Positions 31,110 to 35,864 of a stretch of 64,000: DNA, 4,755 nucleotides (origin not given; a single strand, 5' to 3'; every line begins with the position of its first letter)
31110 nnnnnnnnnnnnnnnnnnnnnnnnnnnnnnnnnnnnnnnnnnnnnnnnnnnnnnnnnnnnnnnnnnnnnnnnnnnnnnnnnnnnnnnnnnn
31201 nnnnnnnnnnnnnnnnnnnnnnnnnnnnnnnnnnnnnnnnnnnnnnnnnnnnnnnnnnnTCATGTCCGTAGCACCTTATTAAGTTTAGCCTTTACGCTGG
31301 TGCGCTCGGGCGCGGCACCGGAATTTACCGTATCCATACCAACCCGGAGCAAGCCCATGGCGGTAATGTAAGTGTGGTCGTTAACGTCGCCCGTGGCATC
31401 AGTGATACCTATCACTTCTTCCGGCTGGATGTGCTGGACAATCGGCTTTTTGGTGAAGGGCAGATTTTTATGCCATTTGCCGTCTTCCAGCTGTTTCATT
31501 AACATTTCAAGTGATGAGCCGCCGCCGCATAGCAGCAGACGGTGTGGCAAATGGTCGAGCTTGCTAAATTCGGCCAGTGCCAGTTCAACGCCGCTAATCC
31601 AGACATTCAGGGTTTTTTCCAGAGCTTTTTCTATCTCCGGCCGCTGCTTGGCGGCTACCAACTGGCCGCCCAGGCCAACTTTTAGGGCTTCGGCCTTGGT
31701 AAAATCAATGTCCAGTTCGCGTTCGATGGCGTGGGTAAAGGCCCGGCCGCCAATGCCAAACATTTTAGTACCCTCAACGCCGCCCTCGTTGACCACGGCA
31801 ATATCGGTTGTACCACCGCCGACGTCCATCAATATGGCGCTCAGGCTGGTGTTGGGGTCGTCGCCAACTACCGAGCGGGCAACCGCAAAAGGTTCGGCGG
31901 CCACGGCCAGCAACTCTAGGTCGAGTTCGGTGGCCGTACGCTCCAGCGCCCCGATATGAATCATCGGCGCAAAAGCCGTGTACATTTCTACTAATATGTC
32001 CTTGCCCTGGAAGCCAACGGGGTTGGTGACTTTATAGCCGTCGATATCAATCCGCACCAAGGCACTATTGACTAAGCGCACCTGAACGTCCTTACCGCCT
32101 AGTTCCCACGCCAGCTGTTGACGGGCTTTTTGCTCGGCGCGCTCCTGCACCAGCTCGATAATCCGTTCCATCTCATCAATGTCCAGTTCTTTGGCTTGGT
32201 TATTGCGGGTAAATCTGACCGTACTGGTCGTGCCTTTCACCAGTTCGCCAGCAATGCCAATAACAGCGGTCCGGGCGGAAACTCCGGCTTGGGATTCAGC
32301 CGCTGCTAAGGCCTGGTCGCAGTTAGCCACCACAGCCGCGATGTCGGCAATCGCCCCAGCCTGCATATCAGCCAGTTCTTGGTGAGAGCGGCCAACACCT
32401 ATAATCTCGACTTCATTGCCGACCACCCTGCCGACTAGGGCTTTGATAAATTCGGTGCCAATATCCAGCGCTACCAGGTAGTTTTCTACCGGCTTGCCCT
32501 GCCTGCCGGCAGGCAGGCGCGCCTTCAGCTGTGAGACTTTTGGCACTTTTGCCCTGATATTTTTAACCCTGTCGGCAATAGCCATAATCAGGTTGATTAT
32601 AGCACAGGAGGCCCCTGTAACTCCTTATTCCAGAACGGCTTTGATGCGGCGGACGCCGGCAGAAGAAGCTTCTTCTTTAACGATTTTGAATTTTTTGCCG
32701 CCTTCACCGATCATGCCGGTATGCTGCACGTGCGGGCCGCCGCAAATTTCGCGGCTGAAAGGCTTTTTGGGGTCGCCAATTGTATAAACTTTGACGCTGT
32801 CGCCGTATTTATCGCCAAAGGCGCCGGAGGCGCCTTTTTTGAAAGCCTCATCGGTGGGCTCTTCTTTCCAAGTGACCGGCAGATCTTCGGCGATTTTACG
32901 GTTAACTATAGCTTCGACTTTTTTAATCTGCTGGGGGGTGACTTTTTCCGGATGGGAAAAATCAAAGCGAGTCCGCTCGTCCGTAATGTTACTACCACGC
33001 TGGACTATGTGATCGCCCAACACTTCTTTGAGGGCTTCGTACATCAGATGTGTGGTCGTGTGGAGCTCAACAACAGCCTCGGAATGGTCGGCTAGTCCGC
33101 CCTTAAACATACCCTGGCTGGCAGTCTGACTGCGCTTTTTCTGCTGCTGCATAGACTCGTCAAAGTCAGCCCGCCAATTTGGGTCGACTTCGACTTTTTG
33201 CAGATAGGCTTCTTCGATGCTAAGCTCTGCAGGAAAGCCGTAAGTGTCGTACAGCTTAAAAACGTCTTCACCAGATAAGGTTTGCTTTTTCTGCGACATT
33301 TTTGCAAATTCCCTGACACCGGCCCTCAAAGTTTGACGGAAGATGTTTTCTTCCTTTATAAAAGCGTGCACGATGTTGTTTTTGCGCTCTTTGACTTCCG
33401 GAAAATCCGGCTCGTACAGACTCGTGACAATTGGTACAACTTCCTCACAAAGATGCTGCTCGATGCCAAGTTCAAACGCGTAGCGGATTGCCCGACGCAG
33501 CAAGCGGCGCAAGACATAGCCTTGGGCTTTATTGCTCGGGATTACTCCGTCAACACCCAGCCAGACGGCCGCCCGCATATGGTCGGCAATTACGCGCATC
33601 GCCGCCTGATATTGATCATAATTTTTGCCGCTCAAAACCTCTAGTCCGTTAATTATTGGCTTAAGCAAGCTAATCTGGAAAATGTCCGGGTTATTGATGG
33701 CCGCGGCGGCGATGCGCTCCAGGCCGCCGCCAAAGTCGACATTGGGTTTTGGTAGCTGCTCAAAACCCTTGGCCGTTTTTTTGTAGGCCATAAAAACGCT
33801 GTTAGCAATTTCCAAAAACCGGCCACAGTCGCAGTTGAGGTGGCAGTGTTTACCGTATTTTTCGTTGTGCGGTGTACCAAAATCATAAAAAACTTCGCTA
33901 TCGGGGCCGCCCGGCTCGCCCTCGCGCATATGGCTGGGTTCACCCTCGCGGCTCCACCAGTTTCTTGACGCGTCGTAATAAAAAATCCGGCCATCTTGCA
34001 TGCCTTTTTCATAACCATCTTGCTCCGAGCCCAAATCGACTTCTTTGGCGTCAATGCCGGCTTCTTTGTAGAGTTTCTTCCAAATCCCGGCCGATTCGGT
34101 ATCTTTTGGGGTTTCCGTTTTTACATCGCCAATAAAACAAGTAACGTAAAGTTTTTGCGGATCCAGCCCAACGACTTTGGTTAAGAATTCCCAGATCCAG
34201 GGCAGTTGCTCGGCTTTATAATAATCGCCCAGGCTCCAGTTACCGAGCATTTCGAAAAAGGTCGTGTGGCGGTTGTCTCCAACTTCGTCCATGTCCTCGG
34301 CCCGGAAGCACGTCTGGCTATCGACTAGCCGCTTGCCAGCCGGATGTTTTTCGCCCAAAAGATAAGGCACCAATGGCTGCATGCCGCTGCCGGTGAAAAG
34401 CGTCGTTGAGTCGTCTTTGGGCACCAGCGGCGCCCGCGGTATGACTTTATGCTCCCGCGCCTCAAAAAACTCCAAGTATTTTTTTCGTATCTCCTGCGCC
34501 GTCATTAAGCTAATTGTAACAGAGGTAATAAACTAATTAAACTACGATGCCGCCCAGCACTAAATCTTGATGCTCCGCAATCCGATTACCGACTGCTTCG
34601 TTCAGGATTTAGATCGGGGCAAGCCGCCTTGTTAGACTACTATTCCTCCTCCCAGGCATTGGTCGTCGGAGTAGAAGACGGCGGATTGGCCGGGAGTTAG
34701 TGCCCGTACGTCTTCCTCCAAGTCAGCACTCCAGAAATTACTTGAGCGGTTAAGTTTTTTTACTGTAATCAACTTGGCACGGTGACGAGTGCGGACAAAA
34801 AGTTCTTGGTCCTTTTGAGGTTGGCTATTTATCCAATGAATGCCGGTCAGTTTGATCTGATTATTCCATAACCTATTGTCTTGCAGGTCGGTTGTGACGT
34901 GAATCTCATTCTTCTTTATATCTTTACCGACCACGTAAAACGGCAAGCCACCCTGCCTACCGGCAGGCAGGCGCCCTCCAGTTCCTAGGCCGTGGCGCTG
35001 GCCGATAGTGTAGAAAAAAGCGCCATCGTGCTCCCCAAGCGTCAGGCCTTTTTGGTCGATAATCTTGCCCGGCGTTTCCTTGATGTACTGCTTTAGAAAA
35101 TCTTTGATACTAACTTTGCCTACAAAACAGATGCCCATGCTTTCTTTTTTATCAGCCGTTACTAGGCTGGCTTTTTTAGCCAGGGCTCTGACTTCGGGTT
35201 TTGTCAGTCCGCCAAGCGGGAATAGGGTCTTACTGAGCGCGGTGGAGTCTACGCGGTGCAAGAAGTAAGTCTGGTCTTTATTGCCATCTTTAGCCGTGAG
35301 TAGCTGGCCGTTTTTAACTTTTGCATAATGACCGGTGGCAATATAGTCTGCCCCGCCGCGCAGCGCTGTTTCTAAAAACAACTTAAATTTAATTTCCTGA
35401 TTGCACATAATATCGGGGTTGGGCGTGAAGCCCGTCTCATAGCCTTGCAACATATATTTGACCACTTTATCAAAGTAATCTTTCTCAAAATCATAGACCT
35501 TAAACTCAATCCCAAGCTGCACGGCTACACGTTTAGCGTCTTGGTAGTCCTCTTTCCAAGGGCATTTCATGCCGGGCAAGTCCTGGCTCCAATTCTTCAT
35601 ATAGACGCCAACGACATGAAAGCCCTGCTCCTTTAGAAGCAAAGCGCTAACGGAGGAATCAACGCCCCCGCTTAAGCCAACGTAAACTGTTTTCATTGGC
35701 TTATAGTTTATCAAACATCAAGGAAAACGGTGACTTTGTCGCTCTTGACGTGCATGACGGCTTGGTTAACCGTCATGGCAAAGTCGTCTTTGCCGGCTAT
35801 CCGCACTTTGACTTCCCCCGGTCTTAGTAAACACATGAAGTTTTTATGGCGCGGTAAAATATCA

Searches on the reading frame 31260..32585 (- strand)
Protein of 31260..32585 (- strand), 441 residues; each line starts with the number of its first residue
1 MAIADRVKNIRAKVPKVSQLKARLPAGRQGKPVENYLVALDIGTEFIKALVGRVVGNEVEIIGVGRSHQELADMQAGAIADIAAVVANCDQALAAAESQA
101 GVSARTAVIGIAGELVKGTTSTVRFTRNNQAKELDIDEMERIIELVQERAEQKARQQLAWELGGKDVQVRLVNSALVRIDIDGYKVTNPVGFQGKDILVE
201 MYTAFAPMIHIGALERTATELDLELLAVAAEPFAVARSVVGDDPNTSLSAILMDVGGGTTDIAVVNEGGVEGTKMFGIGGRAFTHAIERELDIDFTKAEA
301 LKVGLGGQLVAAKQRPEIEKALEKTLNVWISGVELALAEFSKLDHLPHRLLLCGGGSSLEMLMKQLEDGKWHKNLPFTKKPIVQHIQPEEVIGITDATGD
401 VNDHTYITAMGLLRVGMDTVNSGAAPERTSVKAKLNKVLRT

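Call 65: search_protein_families(library=pfam, proteins=[window:31260-32585:-], max_evalue=0.00001)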
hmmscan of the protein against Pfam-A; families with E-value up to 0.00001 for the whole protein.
window:31260-32585:- (441 aa): 1 family
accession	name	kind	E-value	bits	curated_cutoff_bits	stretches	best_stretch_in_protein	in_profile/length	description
PF14450.12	FtsA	-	2e-13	51.2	31.8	1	252-411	2-127/127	Cell division protein FtsA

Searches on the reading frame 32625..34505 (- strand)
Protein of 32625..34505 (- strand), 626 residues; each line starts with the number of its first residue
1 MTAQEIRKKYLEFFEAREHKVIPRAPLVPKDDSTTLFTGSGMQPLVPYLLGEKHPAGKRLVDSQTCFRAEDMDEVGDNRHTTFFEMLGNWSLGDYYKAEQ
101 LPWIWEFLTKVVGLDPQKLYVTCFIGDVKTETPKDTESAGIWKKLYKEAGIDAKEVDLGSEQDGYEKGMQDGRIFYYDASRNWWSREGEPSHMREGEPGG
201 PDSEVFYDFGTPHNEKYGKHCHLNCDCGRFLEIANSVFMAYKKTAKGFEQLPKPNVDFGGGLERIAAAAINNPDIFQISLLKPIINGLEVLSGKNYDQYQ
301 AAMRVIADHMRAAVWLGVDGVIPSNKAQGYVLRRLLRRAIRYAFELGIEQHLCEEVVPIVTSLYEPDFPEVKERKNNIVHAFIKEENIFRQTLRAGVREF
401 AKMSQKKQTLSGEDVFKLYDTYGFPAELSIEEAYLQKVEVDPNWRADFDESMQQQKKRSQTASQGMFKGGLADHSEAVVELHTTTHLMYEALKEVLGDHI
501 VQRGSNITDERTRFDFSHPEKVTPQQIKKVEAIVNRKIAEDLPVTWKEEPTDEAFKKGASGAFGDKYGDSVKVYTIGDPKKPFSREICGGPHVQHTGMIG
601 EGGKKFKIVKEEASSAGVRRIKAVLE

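Call 65: search_protein_families(library=pfam, proteins=[window:32625-34505:-], max_evalue=0.00001)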
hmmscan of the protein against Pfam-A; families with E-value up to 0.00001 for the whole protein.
window:32625-34505:- (626 aa): 2 families
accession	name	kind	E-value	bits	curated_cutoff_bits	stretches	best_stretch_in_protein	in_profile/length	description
PF01411.24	tRNA-synt_2c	-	1.6e-116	390.5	30.3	1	5-492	1-460/552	tRNA synthetases class II (A)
PF07973.19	tRNA_SAD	-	9.3e-14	51.6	24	1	571-621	1-43/44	Threonyl and Alanyl tRNA synthetase second additional domain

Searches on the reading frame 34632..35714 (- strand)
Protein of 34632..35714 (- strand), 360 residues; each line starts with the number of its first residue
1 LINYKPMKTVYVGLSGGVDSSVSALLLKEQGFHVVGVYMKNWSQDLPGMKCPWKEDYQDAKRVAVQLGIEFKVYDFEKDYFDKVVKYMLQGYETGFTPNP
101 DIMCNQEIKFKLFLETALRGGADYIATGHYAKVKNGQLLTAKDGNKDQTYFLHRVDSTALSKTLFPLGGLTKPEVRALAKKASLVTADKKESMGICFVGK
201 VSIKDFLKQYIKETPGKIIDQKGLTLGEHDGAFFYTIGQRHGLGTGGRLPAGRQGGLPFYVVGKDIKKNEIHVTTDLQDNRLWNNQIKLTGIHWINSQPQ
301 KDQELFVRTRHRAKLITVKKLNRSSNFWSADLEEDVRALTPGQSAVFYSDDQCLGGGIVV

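Call 65: search_protein_families(library=pfam, proteins=[window:34632-35714:-], max_evalue=0.00001)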
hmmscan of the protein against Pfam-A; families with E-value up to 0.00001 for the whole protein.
window:34632-35714:- (360 aa): 4 families
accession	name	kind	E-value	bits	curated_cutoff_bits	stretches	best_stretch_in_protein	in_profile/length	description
PF03054.22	tRNA_Me_trans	-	3.8e-75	252.4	20.6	1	9-200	2-202/202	tRNA methyl transferase HUP domain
PF20259.3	tRNA_Me_trans_M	-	2.5e-20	72.2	27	1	204-274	1-65/66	tRNA methyl transferase PRC-barrel domain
PF20258.4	tRNA_Me_trans_C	-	1.8e-17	63.9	20.6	1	286-359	3-77/77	Aminomethyltransferase beta-barrel domain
PF02540.23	NAD_synthase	-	2.6e-08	33.7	21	1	4-78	15-83/242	NAD synthase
